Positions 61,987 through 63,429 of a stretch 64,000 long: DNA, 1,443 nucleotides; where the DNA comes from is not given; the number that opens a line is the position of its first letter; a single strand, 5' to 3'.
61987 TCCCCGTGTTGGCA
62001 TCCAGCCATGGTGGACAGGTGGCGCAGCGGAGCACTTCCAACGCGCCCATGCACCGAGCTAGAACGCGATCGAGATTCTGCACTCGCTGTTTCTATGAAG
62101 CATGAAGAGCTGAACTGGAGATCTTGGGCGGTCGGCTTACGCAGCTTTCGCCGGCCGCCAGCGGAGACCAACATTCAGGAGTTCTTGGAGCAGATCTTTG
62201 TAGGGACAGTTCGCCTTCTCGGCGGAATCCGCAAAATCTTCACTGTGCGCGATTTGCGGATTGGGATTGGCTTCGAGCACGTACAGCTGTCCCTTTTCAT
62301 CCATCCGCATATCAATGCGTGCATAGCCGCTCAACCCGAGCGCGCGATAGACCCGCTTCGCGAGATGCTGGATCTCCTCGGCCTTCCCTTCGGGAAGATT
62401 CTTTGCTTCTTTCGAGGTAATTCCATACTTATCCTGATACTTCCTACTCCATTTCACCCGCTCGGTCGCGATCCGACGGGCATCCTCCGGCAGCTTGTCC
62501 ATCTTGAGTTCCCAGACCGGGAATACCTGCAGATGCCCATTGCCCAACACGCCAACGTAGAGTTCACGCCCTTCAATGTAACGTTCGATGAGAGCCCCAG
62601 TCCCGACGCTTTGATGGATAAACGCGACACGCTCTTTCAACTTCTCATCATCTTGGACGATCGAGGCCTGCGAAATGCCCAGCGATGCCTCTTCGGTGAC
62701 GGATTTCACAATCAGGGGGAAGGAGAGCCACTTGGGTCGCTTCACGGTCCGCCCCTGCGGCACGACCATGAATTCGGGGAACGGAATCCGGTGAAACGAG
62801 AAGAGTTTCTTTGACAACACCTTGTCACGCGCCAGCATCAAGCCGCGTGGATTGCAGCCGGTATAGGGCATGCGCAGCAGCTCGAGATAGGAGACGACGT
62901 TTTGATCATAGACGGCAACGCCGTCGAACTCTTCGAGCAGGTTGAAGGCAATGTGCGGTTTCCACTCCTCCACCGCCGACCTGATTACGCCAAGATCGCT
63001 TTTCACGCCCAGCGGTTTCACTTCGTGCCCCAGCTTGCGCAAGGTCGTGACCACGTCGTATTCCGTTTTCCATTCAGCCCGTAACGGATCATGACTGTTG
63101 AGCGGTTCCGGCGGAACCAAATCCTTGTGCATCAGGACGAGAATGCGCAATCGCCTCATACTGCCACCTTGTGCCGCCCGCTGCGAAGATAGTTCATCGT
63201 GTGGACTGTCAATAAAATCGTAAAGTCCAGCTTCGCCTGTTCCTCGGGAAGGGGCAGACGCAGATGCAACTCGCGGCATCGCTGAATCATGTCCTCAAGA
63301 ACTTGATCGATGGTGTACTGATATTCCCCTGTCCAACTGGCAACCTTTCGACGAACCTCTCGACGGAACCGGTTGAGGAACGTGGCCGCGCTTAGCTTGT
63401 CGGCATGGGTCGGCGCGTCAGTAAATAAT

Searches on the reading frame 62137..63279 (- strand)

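Call 49: search_protein_families(library=pfam, proteins=[window:62137-63279:-], max_evalue=0.00001)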
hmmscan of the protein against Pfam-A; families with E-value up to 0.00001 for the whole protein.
window:62137-63279:- (380 aa): 3 families
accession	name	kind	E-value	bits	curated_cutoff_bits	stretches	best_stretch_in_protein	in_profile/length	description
PF07478.18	Dala_Dala_lig_C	-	6.6e-30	104.6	24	1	165-368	7-203/204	D-ala D-ala ligase C-terminus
PF02655.19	ATP-grasp_3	-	1.4e-07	32.2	23.2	1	151-341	2-157/160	ATP-grasp domain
PF13535.11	ATP-grasp_4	-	1.2e-06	28.7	27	0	186-340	2-151/160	ATP-grasp domain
